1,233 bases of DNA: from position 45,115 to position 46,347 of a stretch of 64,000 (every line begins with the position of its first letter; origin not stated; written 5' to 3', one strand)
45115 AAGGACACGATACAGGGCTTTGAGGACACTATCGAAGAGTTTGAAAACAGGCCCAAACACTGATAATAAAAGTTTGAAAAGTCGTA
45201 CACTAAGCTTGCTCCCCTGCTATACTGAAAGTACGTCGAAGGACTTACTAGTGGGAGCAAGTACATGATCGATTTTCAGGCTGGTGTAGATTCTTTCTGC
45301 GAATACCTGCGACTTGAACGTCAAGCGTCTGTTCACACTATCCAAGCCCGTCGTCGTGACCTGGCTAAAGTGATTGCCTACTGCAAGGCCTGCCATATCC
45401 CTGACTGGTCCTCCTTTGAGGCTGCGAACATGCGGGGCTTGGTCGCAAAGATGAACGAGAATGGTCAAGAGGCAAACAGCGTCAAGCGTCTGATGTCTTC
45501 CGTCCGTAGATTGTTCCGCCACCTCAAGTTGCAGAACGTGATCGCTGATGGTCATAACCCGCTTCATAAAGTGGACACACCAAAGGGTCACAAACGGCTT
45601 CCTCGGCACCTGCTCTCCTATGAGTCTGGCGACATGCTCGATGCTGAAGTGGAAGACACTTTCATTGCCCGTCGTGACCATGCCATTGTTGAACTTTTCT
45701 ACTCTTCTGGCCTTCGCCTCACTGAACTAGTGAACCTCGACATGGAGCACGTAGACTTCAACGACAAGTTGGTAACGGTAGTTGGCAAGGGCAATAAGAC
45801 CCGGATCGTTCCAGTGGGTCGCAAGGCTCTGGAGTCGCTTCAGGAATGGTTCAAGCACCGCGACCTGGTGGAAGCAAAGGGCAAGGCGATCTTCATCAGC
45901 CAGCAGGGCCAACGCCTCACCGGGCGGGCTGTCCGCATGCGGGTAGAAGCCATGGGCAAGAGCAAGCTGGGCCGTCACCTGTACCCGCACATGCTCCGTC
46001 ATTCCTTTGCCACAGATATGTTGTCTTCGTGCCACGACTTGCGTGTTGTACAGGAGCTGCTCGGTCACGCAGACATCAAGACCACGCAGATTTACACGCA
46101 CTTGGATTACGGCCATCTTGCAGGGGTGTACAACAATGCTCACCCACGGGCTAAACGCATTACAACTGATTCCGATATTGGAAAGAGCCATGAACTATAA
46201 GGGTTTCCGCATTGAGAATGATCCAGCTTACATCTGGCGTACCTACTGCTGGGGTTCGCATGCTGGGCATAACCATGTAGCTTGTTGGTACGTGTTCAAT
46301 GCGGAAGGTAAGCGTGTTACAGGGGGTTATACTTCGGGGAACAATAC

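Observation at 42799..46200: dif-like 28-mer 2.4 kb upstream of a full XerC-like recombinase gene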

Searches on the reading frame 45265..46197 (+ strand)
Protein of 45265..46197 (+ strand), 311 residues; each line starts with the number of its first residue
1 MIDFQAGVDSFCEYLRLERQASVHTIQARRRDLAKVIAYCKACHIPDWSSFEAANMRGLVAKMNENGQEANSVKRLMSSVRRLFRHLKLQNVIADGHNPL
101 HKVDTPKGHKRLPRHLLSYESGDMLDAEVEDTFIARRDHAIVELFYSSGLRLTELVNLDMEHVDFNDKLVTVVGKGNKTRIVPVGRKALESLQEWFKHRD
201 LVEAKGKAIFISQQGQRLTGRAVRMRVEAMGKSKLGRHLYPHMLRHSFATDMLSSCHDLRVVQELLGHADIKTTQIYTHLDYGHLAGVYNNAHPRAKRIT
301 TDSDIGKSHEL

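Call 5: search_protein_families(library=pfam, proteins=[window:45265-46197:+], max_evalue=0.01)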
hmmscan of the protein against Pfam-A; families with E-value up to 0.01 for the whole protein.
window:45265-46197:+ (311 aa): 2 families
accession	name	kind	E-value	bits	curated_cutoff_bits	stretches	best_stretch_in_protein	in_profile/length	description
PF00589.27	Phage_integrase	-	6.3e-44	150.2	27.1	1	134-282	20-170/172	Phage integrase family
PF02899.23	Phage_int_SAM_1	-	9.4e-16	58.3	22.3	1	8-90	1-82/83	Phage integrase, N-terminal SAM-like domain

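Call 8: search_dna_similar(query=window:45265-46197:+, collection=phages, mode=protein, max_rows=25)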
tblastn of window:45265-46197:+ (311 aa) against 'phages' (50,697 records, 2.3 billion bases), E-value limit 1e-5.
Records with a match: 985; places in all: 1004; records where one place covers at least 80% of the query: 233.
Best place of each record, by identity: 60-80% 2; <60% 983.
By first word of the organism name: Mycobacterium 424; Gordonia 168; Bacteriophage 71; Arthrobacter 41; Bacillus 36; Klebsiella 35; Pseudomonas 24; Lactococcus 19; Polaribacter 19; Listeria 15; and 47 more.
By host as written in the record: Mycobacterium smegmatis mc2 155 273; Gordonia terrae 3612 129; - 91; Mycobacterium smegmatis mc#155 48; Klebsiella pneumoniae 31; Mycobacterium smegmatis mc2155 27; Arthrobacter globiformis NRRL B-2979 SEA 18; Listeria monocytogenes 15; and 176 more.
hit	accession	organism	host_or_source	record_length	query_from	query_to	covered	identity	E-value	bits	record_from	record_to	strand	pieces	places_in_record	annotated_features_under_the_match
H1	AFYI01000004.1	Salmonella enterica subsp. enterica serovar Infantis str. ...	Homo sapiens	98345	8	298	94%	41.8%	2e-63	222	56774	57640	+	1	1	tyrosine recombinase XerC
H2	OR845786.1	Escherichia phage ECO95 1-6-1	Escherichia coli O157:H7 ATCC 43895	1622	8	298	94%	41.4%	2e-65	219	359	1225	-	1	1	record has no annotation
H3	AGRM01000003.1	Salmonella enterica subsp. houtenae str. ATCC BAA-1581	Homo sapiens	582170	8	298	94%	41.4%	1e-62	219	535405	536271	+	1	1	tyrosine recombinase XerC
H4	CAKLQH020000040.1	Acinetobacter phage MD-2021a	not known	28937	2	298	95%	38.2%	1e-54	196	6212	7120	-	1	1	xerC_1: tyrosine recombinase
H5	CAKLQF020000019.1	Acinetobacter phage MD-2021a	not known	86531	2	298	95%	38.2%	1e-54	196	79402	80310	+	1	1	xerC_1: tyrosine recombinase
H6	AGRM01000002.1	Salmonella enterica subsp. houtenae str. ATCC BAA-1581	Homo sapiens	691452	6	308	97%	36.2%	4e-49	181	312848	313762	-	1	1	tyrosine recombinase XerD | putative thiol:disulfide interchange protein DsbC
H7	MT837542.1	Bacteriophage sp.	human fecal samples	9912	8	296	93%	37.1%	7e-47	174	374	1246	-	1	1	record has no annotation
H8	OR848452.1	Listeria phage LM 4-14-1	Listeria monocytogenes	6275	8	299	94%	36.3%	5e-50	183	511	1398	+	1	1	record has no annotation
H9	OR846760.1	Listeria phage LM 4-11-1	Listeria monocytogenes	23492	8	299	94%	36.3%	5e-50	183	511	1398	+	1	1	record has no annotation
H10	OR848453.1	Listeria phage LM 4-14-1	Listeria monocytogenes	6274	8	299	94%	35.6%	2e-49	181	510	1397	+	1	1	record has no annotation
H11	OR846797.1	Listeria phage LM 4-11-1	Listeria monocytogenes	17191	8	299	94%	35.6%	2e-49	181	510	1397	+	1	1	record has no annotation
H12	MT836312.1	Bacteriophage sp.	human fecal samples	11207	8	305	96%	34.0%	2e-46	173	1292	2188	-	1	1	record has no annotation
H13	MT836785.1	Bacteriophage sp.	human fecal samples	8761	1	298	96%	33.4%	2e-45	170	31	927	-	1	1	record has no annotation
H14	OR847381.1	Listeria phage LM 4-11-1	Listeria monocytogenes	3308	2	296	95%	33.8%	1e-47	176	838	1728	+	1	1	record has no annotation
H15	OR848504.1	Listeria phage LM 4-14-1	Listeria monocytogenes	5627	2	296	95%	33.8%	1e-47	176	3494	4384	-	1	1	record has no annotation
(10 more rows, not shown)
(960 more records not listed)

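Call 9: search_protein_families(library=ncbifam, proteins=[window:45265-46197:+], max_evalue=0.001)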
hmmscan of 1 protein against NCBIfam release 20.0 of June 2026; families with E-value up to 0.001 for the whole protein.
window:45265-46197:+ (311 aa): 10 families
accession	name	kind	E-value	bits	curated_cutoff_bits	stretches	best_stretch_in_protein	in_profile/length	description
TIGR02224.1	recomb_XerC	equivalog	7.3e-93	311.2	335.15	1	10-298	2-295/295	tyrosine recombinase XerC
NF001399.0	PRK00283.1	subfamily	8.8e-77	258.3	279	1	6-296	7-299/300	tyrosine recombinase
TIGR02225.1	recomb_XerD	equivalog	1.6e-75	254.1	329.6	1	10-296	2-290/290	site-specific tyrosine recombinase XerD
NF040815.2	recomb_XerA_Arch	equivalog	8.1e-58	196.1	220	1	10-289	2-263/263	site-specific tyrosine recombinase/integron integrase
NF002331.0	PRK01287.1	subfamily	4e-52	177.4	371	1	16-301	37-333/365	site-specific tyrosine recombinase XerC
NF003462.0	PRK05084.1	equivalog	2.8e-33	115.2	267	1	136-281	195-345/360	tyrosine recombinase XerS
TIGR02249.1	integrase_gron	subfamily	1.9e-31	109.6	265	2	228-288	248-308/315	integron integrase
NF007371.0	PRK09871.1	subfamily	1.3e-19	70.5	222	1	114-292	5-186/198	tyrosine-type DNA invertase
NF007370.0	PRK09870.1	subfamily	6.1e-19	68.4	221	1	120-297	17-196/200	tyrosine-type DNA invertase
NF011946.0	PRK15417.1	equivalog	3.4e-18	65.9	435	1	221-287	259-322/337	integron integrase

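Call 10: search_protein_families(library=phrogs, proteins=[window:45265-46197:+], max_evalue=0.001)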
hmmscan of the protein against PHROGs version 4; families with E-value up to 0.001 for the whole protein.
window:45265-46197:+ (311 aa): 6 families
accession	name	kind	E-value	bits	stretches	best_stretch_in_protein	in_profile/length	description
phrog_1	-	integration and excision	7.9e-43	148.6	1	15-286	174-441/611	integrase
phrog_216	-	integration and excision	3.9e-31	109.3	1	136-293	74-237/301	integrase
phrog_7685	-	integration and excision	8.6e-11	42.8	1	177-280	126-223/240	integrase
phrog_7269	-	integration and excision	3.8e-07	31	1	232-282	21-71/89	integrase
phrog_23271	-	unknown function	6e-07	30.3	1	237-279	7-49/67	-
phrog_5830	-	integration and excision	2.8e-06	27.8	1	50-208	44-202/318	integrase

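Call 17: find_related_loci(query=window:45265-46197:+, collection=viral_contigs, flank=10000)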
Query window:45265-46197:+ (311 aa) in viral_contigs; peptide patterns used: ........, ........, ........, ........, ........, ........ (x = any residue, [..] = any of these).
217 stretches matched a pattern; 209 encode a relative of the query (tblastn E <= 1e-3); the best 80 are kept; 80 distinct loci.
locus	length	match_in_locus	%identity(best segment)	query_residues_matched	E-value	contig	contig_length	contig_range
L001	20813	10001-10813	29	8-279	2e-25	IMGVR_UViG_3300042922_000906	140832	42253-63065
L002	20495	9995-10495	37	102-280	1e-24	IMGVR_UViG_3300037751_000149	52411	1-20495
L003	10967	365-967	32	71-288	1e-24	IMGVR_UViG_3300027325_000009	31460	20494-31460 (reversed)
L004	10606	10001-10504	35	111-284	2e-19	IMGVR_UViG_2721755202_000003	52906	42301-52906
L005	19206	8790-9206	36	142-284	4e-18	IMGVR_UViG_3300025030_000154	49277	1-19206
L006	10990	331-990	27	59-287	5e-18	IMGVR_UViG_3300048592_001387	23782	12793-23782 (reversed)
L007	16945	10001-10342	39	163-284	5e-17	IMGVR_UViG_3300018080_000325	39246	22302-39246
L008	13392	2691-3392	28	59-285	1e-16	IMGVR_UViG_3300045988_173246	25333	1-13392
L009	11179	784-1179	32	148-279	8e-16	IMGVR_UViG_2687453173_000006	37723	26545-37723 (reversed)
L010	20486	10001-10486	27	137-277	4e-11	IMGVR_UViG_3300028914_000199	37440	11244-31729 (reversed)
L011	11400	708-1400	24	58-280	2e-10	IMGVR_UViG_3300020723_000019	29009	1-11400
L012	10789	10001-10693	24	58-280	2e-10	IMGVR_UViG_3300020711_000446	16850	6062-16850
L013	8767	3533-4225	24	58-280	3e-10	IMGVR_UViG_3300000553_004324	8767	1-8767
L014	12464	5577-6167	29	78-280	5e-10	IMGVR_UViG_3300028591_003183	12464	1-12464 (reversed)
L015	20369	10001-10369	34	148-280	6e-9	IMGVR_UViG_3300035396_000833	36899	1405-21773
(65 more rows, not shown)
